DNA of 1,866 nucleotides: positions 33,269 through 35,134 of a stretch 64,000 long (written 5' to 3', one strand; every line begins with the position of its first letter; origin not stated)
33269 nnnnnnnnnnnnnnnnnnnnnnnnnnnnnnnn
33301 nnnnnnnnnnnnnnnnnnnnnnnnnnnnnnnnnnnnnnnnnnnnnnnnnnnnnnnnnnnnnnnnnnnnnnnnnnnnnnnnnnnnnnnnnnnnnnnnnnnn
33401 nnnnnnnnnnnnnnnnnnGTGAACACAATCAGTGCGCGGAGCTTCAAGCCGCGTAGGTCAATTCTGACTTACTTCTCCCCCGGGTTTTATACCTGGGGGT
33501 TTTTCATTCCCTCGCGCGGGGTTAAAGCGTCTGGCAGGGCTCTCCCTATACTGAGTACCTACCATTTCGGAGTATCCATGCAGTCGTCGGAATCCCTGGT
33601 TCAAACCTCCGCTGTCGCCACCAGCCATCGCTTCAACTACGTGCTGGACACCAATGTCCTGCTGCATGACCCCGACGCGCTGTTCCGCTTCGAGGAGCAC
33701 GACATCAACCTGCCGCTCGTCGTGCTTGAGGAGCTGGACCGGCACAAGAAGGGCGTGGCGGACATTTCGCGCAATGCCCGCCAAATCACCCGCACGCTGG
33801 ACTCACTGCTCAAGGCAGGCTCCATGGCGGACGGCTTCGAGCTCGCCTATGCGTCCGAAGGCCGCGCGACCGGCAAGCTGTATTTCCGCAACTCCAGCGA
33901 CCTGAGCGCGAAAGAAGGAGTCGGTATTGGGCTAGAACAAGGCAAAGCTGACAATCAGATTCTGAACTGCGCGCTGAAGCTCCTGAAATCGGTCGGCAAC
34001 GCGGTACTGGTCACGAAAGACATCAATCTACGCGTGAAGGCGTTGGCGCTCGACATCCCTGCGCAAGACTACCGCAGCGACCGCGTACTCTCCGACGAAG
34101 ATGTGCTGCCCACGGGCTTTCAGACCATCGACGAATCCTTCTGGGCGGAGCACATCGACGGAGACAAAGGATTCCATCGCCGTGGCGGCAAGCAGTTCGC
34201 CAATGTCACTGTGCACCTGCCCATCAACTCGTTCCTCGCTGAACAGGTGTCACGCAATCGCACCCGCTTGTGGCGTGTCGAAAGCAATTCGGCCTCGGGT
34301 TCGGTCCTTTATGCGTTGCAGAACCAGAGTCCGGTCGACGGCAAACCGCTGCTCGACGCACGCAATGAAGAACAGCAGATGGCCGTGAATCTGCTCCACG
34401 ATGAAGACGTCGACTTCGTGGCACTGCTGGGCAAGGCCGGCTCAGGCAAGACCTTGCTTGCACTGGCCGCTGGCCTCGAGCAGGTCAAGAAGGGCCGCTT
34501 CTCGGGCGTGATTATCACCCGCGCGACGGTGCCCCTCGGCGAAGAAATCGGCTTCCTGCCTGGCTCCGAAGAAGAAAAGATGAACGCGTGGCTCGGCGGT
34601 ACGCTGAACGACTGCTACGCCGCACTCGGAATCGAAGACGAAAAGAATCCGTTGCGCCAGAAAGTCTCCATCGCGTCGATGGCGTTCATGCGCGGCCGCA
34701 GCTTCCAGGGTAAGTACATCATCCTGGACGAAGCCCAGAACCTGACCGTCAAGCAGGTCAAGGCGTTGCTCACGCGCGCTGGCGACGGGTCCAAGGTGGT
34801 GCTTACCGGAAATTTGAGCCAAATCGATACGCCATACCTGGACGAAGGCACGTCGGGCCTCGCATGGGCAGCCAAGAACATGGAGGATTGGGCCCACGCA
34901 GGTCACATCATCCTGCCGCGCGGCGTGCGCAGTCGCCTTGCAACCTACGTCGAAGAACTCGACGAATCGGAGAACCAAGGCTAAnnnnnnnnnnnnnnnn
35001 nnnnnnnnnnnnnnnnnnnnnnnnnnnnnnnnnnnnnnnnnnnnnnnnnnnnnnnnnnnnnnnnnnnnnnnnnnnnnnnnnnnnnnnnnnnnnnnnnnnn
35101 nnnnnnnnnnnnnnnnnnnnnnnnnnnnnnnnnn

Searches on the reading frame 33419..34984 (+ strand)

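Call 38: search_protein_families(library=pfam, proteins=[window:33419-34984:+], max_evalue=0.0001)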
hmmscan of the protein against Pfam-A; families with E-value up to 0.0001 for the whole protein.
window:33419-34984:+ (521 aa): 3 families
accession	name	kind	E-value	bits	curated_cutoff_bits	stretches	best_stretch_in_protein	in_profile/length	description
PF02562.22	PhoH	-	3.2e-47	161.1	27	1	313-509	3-198/205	PhoH-like protein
PF13638.12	PIN_4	-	4.5e-32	111.6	21.9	1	74-219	1-132/132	PIN domain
PF13604.12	AAA_30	-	2.9e-07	30.9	27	1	316-469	3-128/191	AAA domain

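Call 39: search_protein_families(library=phrogs, proteins=[window:33419-34984:+], max_evalue=0.00001)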
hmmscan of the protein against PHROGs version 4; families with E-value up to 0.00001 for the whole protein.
window:33419-34984:+ (521 aa): 3 families
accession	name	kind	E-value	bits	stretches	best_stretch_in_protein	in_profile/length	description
phrog_2765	-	other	1e-93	315.6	1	73-514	4-442/443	PhoH-like phosphate starvation-inducible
phrog_170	-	other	2.1e-53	182.8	1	309-515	70-278/323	PhoH-like phosphate starvation-inducible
phrog_32482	-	other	1.1e-06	28.6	1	343-468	407-533/589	PhoH-like phosphate starvation-inducible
